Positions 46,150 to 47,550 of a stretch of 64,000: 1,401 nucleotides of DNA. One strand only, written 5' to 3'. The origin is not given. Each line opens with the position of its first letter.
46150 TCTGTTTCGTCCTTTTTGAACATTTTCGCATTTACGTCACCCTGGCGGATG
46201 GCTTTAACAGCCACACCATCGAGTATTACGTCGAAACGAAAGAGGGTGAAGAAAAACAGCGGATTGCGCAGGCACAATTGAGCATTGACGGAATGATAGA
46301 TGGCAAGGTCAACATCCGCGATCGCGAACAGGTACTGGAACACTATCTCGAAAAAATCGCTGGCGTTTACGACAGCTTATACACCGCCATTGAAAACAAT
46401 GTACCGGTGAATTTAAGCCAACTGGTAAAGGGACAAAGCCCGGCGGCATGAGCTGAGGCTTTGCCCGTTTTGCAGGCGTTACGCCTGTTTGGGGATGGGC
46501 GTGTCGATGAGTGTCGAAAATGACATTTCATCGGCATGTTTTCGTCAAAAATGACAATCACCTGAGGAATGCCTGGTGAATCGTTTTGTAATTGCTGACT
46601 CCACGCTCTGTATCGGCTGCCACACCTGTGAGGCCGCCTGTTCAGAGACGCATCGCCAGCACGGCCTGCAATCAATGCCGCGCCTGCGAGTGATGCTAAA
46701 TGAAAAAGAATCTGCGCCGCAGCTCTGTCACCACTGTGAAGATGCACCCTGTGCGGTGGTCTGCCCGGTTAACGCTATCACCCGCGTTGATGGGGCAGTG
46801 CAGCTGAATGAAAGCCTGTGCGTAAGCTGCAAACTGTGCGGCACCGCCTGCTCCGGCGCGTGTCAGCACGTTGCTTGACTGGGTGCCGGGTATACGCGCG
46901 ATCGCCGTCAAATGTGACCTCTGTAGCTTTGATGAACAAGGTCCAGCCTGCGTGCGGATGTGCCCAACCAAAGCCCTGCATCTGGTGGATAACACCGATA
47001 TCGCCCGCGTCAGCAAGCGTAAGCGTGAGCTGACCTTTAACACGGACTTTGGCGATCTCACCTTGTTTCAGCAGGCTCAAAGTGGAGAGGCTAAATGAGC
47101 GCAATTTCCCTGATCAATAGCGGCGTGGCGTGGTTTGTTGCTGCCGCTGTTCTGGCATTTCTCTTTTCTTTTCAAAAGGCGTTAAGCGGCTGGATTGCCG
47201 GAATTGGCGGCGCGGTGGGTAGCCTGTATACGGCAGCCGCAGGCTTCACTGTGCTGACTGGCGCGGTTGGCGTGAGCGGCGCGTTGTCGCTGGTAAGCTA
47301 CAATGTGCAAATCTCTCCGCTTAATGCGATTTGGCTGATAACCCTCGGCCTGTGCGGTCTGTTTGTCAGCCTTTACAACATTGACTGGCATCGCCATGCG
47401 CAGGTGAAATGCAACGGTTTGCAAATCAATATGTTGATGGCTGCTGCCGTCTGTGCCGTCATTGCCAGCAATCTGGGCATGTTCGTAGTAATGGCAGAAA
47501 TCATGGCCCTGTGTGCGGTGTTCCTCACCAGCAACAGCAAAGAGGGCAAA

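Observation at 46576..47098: hycB split by a frameshift: an internal deletion of about 89 bp removing part of the third Fe-S cluster motif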

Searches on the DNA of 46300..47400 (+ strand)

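Call 3: search_dna_similar(query=window:46300-47400:+, collection=ecoli_genomes, mode=near, max_rows=40, rows=spread)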
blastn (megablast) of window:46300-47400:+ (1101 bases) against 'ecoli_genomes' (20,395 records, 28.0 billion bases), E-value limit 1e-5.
Records with a match: 5426; places in all: 5426; records where one place covers at least 80% of the query: 5426.
Genomes with a match: 5425 of 5426; with a place that covers at least 80% of the query: 5425. Places per genome that has any: lowest 1, median 1, highest 2. On chromosomes: 5425 places; on plasmids: 1.
Best place of each record, by identity: >=99% 18; 95-99% 5408.
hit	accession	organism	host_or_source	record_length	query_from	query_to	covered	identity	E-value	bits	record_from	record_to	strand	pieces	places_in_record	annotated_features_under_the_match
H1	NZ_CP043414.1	Escherichia coli strain EC42405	bovine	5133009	1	1101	100%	99.6%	0e+0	2036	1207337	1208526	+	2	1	hycB: formate hydrogenlyase subunit HycB | hycC: formate hydrogenlyase subunit 3 | hycA: formate hydrogenlyase regulator HycA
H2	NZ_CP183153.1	Escherichia coli strain 572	Homo sapiens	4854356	1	1101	100%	97.0%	0e+0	1875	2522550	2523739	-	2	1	hycB: formate hydrogenlyase subunit HycB | hycC: formate hydrogenlyase subunit 3 | hycA: formate hydrogenlyase regulator HycA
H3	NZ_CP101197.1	Escherichia coli strain EC21Z-151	Homo sapiens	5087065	1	1101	100%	96.7%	0e+0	1859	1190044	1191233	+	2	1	hycB: formate hydrogenlyase subunit HycB | hycC: formate hydrogenlyase subunit 3 | hycA: formate hydrogenlyase regulator HycA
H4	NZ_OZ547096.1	Escherichia coli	Homo sapiens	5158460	1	1101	100%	96.7%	0e+0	1859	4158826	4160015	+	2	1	hycB: formate hydrogenlyase subunit HycB | hycC: formate hydrogenlyase subunit 3 | hycA: formate hydrogenlyase regulator HycA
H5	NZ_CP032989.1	Escherichia coli strain W2-5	Jin River water W2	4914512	1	1101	100%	96.6%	0e+0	1853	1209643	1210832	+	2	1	hycB: formate hydrogenlyase subunit HycB | hycC: formate hydrogenlyase subunit 3 | hycA: formate hydrogenlyase regulator HycA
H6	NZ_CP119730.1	Escherichia coli strain E32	chicken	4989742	1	1101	100%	96.6%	0e+0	1853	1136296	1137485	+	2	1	hycB: formate hydrogenlyase subunit HycB | hycC: formate hydrogenlyase subunit 3 | hycA: formate hydrogenlyase regulator HycA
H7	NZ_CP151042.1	Escherichia coli strain 19KM2415N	Dog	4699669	1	1101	100%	96.6%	0e+0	1853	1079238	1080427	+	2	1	hycB: formate hydrogenlyase subunit HycB | hycC: formate hydrogenlyase subunit 3 | hycA: formate hydrogenlyase regulator HycA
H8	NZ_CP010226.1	Escherichia coli strain S1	mouse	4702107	1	1101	100%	96.5%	0e+0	1848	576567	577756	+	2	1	hycB: formate hydrogenlyase subunit HycB | hycC: formate hydrogenlyase subunit 3 | hycA: formate hydrogenlyase regulator HycA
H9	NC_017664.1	Escherichia coli W strain W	-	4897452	1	1101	100%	96.5%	0e+0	1848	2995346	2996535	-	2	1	hycB: formate hydrogenlyase subunit HycB | hycC: formate hydrogenlyase subunit 3 | hycA: formate hydrogenlyase regulator HycA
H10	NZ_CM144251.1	Escherichia coli strain LP-26-E1-261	not applicable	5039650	1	1101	100%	96.4%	0e+0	1842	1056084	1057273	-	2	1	hycB: formate hydrogenlyase subunit HycB | hycC: formate hydrogenlyase subunit 3 | hycA: formate hydrogenlyase regulator HycA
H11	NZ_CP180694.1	Escherichia coli strain CUPS04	Slaughterhouse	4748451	1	1101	100%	96.4%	0e+0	1842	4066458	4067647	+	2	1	hycB: formate hydrogenlyase subunit HycB | hycC: formate hydrogenlyase subunit 3 | hycA: formate hydrogenlyase regulator HycA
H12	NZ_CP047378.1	Escherichia coli strain CAU16175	swine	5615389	1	1101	100%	96.4%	0e+0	1842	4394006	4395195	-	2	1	hycB: formate hydrogenlyase subunit HycB | hycC: formate hydrogenlyase subunit 3 | hycA: formate hydrogenlyase regulator HycA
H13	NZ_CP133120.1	Escherichia coli O157:H7 strain PNUSAE145590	missing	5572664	1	1101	100%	96.4%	0e+0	1842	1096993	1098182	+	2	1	hycB: formate hydrogenlyase subunit HycB | hycC: formate hydrogenlyase subunit 3 | hycA: formate hydrogenlyase regulator HycA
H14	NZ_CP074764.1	Escherichia coli strain B1_2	bovine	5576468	1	1101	100%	96.4%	0e+0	1842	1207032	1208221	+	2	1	hycB: formate hydrogenlyase subunit HycB | hycC: formate hydrogenlyase subunit 3 | hycA: formate hydrogenlyase regulator HycA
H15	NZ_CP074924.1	Escherichia coli strain 07_3722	Homo sapiens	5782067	1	1101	100%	96.3%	0e+0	1837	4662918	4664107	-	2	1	hycB: formate hydrogenlyase subunit HycB | hycC: formate hydrogenlyase subunit 3 | hycA: formate hydrogenlyase regulator HycA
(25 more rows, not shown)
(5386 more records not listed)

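Call 4: get_annotated_region(hit=H1, flank=500)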
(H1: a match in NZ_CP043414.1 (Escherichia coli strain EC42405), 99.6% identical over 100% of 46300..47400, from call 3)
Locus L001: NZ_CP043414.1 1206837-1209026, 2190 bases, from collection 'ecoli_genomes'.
description: Escherichia coli strain EC42405 chromosome, complete genome
organism: Escherichia coli strain EC42405 (NCBI taxid 562)
replicon: chromosome; assembly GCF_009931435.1
host: bovine; source: missing; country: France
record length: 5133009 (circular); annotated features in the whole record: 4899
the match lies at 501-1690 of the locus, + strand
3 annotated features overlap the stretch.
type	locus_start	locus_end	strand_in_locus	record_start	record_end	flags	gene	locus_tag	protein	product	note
CDS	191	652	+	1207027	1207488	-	hycA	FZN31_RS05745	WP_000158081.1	formate hydrogenlyase regulator HycA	-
CDS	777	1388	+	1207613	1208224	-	hycB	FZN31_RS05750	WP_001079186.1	formate hydrogenlyase subunit HycB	-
CDS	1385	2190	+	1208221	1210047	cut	hycC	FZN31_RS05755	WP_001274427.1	formate hydrogenlyase subunit 3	-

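Call 5: search_dna_similar(query=window:46815-46885:+, collection=ecoli_genomes, mode=distant, max_rows=25, rows=best)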
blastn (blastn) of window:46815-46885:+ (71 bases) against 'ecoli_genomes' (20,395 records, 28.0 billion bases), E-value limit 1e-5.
Records with a match: 5426; places in all: 5426; records where one place covers at least 80% of the query: 4381.
Genomes with a match: 5425 of 5426; with a place that covers at least 80% of the query: 4380. Places per genome that has any: lowest 1, median 1, highest 2. On chromosomes: 5425 places; on plasmids: 1.
Best place of each record, by identity: 95-99% 4241; 90-95% 1185.
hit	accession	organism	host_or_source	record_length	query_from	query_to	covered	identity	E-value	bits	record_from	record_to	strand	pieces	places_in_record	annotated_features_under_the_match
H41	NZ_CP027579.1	Escherichia coli strain 2013C-4282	Homo sapiens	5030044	1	71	100%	98.8%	1e-14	150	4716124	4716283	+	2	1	hycB: formate hydrogenlyase subunit HycB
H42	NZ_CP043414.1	Escherichia coli strain EC42405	bovine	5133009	1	71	100%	98.8%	1e-14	150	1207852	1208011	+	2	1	hycB: formate hydrogenlyase subunit HycB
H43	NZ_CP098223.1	Escherichia coli strain Z0117EC0005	Canis lupus familiaris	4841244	1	71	100%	98.8%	1e-14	150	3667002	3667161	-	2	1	hycB: formate hydrogenlyase subunit HycB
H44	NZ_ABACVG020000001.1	Escherichia coli strain 2020CK-00188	Homo sapiens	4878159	1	71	100%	98.8%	1e-14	150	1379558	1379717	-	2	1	hycB: formate hydrogenlyase subunit HycB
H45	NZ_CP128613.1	Escherichia coli strain WL297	Homo sapiens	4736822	1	71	100%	98.8%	1e-14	150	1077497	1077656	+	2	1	hycB: formate hydrogenlyase subunit HycB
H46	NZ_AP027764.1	Escherichia coli strain 2017-02-2CC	Homo sapiens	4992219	1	71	100%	98.8%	1e-14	150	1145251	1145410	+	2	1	hycB: formate hydrogenlyase subunit HycB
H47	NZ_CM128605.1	Escherichia coli strain E200086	Homo sapiens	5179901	1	71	100%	98.8%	1e-14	150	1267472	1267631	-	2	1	hycB: formate hydrogenlyase subunit HycB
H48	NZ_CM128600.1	Escherichia coli strain E400634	Homo sapiens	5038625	1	71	100%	98.8%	1e-14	150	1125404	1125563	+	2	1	hycB: formate hydrogenlyase subunit HycB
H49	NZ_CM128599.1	Escherichia coli strain E500002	Homo sapiens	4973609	1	71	100%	98.8%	1e-14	150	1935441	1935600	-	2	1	hycB: formate hydrogenlyase subunit HycB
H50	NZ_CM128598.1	Escherichia coli strain E600003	Homo sapiens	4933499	1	71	100%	98.8%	1e-14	150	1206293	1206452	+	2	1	hycB: formate hydrogenlyase subunit HycB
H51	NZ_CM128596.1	Escherichia coli strain 100117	Homo sapiens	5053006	1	71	100%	98.8%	1e-14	150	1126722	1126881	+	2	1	hycB: formate hydrogenlyase subunit HycB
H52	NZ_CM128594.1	Escherichia coli strain 100248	Homo sapiens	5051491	1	71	100%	98.8%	1e-14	150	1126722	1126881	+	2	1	hycB: formate hydrogenlyase subunit HycB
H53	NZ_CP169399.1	Escherichia coli strain MFDS1022581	Animal source foods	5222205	1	71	100%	98.8%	1e-14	150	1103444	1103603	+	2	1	hycB: formate hydrogenlyase subunit HycB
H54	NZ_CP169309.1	Escherichia coli strain MFDS1019527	cattle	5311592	1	71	100%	98.8%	1e-14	150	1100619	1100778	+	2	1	hycB: formate hydrogenlyase subunit HycB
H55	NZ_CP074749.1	Escherichia coli strain R32_14_1F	goat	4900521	1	71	100%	98.8%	1e-14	150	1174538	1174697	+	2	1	hycB: formate hydrogenlyase subunit HycB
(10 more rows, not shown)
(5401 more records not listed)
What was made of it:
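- On Programmed ribosomal frameshift gene: Relatives have an unshifted gene (calls 3, 5).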

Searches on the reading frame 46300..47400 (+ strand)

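Call 23: search_solved_structures(query=L001:777-1385:+, max_evalue=1e-10, show_alignments=1)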
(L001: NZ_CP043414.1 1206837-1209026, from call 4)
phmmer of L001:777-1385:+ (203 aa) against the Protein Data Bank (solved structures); distinct sequences matched with E-value up to 1e-10: 9.
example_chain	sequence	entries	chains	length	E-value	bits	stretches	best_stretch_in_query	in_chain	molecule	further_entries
7z0s_B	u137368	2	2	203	2.5e-139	464.7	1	1-203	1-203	Formate hydrogenlyase subunit 2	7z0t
7qv7_A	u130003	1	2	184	5.8e-46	159.9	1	2-183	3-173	Hydrogen dependent carbon dioxide reductase subunit HycB3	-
7qv7_B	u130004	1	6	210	2.1e-29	105.8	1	1-99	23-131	Hydrogen dependent carbon dioxide reductase subunit HycB4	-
9mqx_E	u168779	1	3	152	7e-20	74.7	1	3-99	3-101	Fe-S-cluster-containing hydrogenase subunit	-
8c0z_C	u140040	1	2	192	1e-17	67.6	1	7-100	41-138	Iron-sulfur cluster-binding protein potential subunit of aldehyde oxidoreductase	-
6cz7_B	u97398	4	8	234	1.9e-14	56.9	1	5-171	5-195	4Fe-4S ferredoxin, iron-sulfur binding domain protein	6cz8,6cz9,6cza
9vap_B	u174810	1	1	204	2.1e-14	56.8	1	6-100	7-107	4Fe-4S dicluster domain-containing protein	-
9sw6_H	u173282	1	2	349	4.8e-11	45.8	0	47-100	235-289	Tungsten formylmethanofuran dehydrogenase, subunit F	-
6x6u_B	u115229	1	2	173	8.3e-11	45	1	8-94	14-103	Oxidoreductase, Fe-S subunit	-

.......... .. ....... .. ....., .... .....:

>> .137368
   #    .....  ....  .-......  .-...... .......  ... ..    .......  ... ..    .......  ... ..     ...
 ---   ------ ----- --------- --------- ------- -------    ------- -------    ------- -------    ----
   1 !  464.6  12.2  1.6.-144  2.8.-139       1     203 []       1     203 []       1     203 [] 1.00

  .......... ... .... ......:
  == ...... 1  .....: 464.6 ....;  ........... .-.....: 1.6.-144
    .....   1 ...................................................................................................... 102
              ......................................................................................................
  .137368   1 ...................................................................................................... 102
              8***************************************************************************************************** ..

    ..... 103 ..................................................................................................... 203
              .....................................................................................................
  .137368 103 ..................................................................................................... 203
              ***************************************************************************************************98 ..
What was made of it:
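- On HycB (FHL-1 Fe-S subunit): Intact EC42405 HycB is identical to 7Z0S_B over 203/203 residues (call 23).
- Related HycB3 of T. kivui is shorter (184 aa; call 23).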

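Call 36: search_protein_families(proteins=[L001:777-1385:+], library=ncbifam, max_evalue=0.001)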
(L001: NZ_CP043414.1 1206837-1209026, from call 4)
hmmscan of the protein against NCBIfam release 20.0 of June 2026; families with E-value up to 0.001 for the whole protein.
L001:777-1385:+ (203 aa): 42 families (the best 25 are shown)
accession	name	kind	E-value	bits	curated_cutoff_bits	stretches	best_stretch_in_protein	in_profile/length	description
NF009408.0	PRK12769.1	equivalog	2.5e-42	144.9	1003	1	1-187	1-165/659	formate-dependent uric acid utilization protein AegA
NF007658.0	PRK10330.1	equivalog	7e-38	129.9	260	2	1-100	1-107/181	electron transport protein HydN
NF009451.0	PRK12809.1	equivalog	1.2e-35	122.9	1154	2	1-99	1-104/639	formate-dependent uric acid utilization protein YgfT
NF038355.1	FDH3_beta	equivalog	2.3e-21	76.7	240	1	6-100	6-104/180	formate dehydrogenase FDH3 subunit beta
TIGR02951.1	DMSO_dmsB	equivalog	8.8e-18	64.8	214.1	1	51-100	64-115/161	DMSO/selenate family reductase complex B subunit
NF045766.1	PhenlGlyoxDHPadI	equivalog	9.2e-18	64.2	700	1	8-100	10-106/443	NADH-dependent phenylglyoxylate dehydrogenase subunit beta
NF045797.1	DsrO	equivalog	1.1e-17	64.3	200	1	41-100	93-153/235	sulfate reduction electron transfer complex DsrMKJOP subunit DsrO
NF045715.1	sulf_resp_HmcB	equivalog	1.1e-17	64.1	420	1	49-97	105-154/307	sulfate respiration complex iron-sulfur protein HmcB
NF008134.0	PRK10882.1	equivalog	3.1e-16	59.4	263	1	49-99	111-163/329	hydrogenase 2 operon protein HybA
TIGR03149.1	cyt_nit_nrfC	equivalog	4.5e-15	55.6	377.6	1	5-95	41-140/225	cytochrome c nitrite reductase Fe-S protein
NF041715.1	arsenate_red_ArrB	equivalog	2.6e-14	53.3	450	1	6-104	6-111/233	arsenate respiratory reductase iron-sulfur subunit ArrB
TIGR01582.1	FDH-beta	equivalog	1.3e-10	40.9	334.7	1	50-95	92-139/283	formate dehydrogenase subunit beta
NF011569.0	PRK14993.1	equivalog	1.5e-10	40.9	416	1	6-96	47-146/244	tetrathionate reductase subunit TtrB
NF007382.0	PRK09898.1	equivalog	3.8e-09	36.4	213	1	47-95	119-169/208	ferredoxin-like protein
TIGR04105.1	FeFe_hydrog_B1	subfamily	5.5e-09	35.2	450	1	49-98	111-160/462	monomeric [FeFe] hydrogenase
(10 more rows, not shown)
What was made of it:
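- On HycB (FHL-1 Fe-S subunit): The best hits (AegA, HydN) are below their cut-offs for both intact and truncated forms (call 36).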
